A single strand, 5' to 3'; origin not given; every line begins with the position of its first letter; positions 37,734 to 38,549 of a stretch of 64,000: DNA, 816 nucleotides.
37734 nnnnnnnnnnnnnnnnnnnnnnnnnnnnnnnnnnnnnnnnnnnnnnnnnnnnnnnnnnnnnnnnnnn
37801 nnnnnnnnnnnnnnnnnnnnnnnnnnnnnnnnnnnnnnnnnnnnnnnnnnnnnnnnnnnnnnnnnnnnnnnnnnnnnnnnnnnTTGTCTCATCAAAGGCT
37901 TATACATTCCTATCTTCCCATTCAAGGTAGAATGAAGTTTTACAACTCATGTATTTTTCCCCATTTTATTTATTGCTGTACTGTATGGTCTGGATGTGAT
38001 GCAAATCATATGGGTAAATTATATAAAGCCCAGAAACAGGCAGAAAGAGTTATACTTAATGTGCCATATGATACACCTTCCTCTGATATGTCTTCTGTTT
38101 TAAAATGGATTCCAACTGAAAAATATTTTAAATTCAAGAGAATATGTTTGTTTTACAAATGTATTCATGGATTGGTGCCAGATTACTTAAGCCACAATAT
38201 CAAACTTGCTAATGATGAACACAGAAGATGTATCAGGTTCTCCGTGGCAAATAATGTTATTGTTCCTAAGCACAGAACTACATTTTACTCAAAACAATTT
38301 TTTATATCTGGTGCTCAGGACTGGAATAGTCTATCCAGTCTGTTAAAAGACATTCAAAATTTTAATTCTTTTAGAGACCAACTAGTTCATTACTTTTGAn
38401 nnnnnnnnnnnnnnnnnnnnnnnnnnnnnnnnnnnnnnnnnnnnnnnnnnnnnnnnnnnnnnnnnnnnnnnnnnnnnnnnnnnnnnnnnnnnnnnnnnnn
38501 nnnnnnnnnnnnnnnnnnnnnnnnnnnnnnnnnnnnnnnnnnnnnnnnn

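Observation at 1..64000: Eukaryotic satellite-dense locus: at least 19 unrelated homogenised tandem-repeat families in 64 kb, packed between and inside genes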

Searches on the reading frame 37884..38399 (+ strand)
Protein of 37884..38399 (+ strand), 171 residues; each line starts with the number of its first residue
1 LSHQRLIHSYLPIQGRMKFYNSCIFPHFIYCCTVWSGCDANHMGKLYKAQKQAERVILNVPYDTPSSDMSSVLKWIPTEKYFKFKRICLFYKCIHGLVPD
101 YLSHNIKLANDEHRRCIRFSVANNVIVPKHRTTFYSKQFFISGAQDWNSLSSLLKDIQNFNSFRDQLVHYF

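Call 9: search_protein_families(library=pfam, max_evalue=1, proteins=[window:37884-38399:+])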
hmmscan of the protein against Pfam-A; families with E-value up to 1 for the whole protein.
window:37884-38399:+ (171 aa): 0 families

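Call 10: find_encoding_contigs(protein=window:37884-38399:+, flank=10000, max_places=6)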
Protein window:37884-38399:+ (171 aa): no gene with exactly this product is on record in the collection.

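Call 11: find_homologous_proteins(query=window:37884-38399:+)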
Query window:37884-38399:+ (171 aa): 2 proteins with E <= 0.001 among 8 candidates.
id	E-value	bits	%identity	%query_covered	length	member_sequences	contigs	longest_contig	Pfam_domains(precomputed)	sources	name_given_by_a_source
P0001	1.8e-91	323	88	91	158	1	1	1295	-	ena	-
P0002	1.1e-44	170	68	62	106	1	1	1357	-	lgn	-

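Call 12: find_encoding_contigs(protein=P0001, flank=5000)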
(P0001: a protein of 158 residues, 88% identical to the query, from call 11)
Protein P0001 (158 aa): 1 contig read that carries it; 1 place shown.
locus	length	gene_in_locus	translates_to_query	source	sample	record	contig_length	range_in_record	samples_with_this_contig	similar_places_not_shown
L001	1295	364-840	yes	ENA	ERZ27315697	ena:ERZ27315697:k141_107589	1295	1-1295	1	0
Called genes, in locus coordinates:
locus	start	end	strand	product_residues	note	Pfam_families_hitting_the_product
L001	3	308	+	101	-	?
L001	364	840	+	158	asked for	-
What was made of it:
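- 37884..38779 (+): 5'-truncated non-LTR retrotransposon fragment: a 171-aa ORF tail plus 3' region ending in (TAT)n. Calls 11, 12.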

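Call 13: find_encoding_contigs(protein=P0002, flank=5000)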
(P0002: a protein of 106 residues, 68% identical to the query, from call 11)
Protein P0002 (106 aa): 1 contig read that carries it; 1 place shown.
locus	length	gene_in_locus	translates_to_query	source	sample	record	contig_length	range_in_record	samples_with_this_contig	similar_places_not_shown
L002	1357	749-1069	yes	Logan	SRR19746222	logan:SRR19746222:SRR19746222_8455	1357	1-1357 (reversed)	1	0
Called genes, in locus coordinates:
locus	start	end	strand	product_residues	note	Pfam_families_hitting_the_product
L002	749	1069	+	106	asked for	-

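Call 75: search_solved_structures(query=window:37884-38399:+, max_evalue=1)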
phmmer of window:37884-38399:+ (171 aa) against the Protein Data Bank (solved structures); distinct sequences matched with E-value up to 1: 0.

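Call 77: search_protein_families(library=pfam, max_evalue=0.01, proteins=[L001:3-308:+])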
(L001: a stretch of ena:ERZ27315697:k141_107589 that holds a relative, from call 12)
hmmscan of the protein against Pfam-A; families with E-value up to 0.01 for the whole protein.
L001:3-308:+ (101 aa): 1 family
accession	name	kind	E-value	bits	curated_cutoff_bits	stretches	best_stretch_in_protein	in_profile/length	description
PF00078.32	RVT_1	-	5.2e-06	26.8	29.6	1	8-95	148-204/205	Reverse transcriptase (RNA-dependent DNA polymerase)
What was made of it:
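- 37884..38779 (+): In L001 the ORF just upstream matches the RVT_1 C-terminus, E = 5e-6 (call 77).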
